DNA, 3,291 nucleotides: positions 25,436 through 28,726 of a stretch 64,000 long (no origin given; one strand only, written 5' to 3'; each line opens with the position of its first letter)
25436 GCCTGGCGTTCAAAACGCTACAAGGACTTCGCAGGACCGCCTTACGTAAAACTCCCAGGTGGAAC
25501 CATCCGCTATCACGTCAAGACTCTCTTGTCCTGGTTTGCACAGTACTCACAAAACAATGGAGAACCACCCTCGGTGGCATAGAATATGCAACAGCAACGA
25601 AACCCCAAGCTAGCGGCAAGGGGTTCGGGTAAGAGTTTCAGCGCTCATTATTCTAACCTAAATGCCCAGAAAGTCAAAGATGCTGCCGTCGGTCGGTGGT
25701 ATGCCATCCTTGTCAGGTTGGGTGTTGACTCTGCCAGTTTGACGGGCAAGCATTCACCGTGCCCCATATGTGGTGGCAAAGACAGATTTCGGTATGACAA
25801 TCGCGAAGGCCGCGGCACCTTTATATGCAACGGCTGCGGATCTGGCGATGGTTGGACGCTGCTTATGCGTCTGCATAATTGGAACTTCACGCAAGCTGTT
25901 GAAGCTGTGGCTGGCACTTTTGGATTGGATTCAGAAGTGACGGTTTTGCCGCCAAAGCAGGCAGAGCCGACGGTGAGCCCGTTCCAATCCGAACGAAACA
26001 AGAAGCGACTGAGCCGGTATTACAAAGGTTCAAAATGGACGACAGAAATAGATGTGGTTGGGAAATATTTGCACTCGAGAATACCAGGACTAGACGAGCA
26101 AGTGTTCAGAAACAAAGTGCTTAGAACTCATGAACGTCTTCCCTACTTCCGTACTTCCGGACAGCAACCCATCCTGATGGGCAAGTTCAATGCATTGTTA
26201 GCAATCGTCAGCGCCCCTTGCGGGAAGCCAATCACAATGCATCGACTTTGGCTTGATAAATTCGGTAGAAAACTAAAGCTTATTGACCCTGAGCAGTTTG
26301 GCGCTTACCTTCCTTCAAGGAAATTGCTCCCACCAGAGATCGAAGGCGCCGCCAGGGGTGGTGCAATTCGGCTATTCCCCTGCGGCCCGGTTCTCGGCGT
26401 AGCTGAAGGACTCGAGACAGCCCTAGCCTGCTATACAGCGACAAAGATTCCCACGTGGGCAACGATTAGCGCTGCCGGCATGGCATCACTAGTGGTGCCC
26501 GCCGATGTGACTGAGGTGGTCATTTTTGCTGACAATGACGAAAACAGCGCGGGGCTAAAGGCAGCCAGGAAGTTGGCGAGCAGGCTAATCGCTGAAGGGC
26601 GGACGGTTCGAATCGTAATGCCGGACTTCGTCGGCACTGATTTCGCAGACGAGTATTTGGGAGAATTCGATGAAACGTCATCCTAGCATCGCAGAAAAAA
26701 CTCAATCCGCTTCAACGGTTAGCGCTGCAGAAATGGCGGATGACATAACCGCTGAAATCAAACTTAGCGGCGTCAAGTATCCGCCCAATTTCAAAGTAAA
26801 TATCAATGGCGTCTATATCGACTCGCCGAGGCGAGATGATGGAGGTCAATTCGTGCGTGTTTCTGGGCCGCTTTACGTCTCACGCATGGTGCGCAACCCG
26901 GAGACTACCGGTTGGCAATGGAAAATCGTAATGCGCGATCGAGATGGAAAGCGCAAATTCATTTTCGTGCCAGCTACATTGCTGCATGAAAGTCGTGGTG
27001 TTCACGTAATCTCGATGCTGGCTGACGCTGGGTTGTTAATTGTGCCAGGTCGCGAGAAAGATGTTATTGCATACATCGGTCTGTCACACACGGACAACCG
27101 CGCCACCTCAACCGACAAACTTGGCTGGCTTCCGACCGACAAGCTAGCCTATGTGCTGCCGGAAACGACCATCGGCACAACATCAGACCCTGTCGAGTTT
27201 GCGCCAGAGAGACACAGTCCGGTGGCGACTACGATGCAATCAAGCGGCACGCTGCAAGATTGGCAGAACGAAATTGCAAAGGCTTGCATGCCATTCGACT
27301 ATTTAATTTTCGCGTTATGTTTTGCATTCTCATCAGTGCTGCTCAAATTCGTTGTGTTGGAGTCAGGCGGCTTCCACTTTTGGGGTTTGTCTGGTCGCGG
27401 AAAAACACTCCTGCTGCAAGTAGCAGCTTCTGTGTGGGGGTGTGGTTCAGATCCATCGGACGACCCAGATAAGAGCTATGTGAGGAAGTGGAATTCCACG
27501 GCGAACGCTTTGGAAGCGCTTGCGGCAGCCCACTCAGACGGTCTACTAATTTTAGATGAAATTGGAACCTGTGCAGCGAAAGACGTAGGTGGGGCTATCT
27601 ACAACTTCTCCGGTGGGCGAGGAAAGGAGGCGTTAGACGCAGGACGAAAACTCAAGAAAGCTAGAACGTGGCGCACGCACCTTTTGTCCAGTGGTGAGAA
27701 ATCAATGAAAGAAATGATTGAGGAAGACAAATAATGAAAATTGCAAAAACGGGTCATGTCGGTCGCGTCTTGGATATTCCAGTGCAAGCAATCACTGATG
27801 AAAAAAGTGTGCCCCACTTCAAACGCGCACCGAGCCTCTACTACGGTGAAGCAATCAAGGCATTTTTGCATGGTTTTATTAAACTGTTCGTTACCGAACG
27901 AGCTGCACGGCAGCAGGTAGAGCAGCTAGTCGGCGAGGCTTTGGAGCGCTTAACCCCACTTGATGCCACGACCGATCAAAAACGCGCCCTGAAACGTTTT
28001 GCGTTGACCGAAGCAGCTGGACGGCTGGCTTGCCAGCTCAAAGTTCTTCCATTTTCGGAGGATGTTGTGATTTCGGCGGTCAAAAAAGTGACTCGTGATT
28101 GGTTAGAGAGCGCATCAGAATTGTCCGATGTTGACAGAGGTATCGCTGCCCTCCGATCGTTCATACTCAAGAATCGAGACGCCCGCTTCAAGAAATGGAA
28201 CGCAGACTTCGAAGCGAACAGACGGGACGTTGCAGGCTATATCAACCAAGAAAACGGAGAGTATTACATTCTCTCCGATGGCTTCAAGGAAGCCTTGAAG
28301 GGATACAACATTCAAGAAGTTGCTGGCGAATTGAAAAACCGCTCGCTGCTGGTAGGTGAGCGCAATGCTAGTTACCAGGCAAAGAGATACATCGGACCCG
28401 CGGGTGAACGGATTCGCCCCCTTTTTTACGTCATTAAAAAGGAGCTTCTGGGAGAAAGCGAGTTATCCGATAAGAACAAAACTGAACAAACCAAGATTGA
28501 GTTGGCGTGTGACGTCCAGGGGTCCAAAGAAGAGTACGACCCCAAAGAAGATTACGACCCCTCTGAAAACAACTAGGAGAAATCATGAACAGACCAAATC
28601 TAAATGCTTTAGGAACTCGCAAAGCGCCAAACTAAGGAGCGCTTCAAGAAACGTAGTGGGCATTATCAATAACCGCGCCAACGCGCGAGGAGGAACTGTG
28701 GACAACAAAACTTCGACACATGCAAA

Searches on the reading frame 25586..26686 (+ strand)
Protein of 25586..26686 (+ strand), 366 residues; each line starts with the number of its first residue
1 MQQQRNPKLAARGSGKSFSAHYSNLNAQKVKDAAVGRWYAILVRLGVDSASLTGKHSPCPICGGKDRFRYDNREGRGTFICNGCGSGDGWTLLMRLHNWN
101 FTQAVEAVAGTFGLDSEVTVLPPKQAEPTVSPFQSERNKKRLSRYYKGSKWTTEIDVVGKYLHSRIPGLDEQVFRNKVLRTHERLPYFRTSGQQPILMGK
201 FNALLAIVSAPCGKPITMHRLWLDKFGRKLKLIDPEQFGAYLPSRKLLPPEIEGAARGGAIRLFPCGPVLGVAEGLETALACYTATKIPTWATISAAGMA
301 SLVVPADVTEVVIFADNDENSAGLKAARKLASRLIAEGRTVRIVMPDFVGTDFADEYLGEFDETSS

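Call 56: search_protein_families(library=pfam, proteins=[window:25586-26686:+], max_evalue=0.001)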
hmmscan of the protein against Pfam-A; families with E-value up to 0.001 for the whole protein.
window:25586-26686:+ (366 aa): 5 families
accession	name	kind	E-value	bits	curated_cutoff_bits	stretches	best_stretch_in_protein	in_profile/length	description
PF13362.12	Toprim_3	-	1.2e-17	64.6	27.2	1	270-355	2-87/95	Toprim domain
PF08273.17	Zn_Ribbon_Prim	-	1.7e-15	57.4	23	1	54-90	1-37/37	Zinc-binding domain of primase-helicase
PF23639.1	DUF7146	-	2.5e-09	37.9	27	1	137-235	2-90/105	Domain of unknown function (DUF7146)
PF01807.25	Zn_ribbon_DnaG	-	0.00031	20.9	24.9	1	74-118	50-95/98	CHC2 zinc finger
PF08271.17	Zn_Ribbon_TF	-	0.00072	19.5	29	0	59-86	3-27/43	TFIIB zinc-binding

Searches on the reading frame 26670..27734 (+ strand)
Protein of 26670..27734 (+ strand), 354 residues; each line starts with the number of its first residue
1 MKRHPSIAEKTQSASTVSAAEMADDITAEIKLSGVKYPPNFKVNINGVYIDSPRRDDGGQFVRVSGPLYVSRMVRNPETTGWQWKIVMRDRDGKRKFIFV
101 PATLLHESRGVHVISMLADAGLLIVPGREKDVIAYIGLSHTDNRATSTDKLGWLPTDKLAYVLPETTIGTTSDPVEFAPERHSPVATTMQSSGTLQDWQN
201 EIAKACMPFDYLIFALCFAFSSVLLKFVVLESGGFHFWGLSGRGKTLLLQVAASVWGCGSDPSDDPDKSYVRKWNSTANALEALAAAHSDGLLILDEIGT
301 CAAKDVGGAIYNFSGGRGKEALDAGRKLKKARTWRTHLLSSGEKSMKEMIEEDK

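Call 56: search_protein_families(library=pfam, proteins=[window:26670-27734:+], max_evalue=0.001)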
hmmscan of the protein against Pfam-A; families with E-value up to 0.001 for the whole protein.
window:26670-27734:+ (354 aa): 1 family
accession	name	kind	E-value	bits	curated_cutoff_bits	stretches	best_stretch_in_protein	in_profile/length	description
PF06048.17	DUF927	-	3.1e-61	208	22.6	1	41-320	1-271/284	Domain of unknown function (DUF927)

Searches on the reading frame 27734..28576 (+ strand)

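Call 56: search_protein_families(library=pfam, proteins=[window:27734-28576:+], max_evalue=0.001)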
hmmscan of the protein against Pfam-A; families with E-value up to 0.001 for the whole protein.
window:27734-28576:+ (280 aa): 1 family
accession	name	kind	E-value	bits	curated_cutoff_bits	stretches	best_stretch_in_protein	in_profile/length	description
PF18662.7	HTH_56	-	3.1e-05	24.4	26.2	1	137-235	7-107/111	Cch helix turn helix domain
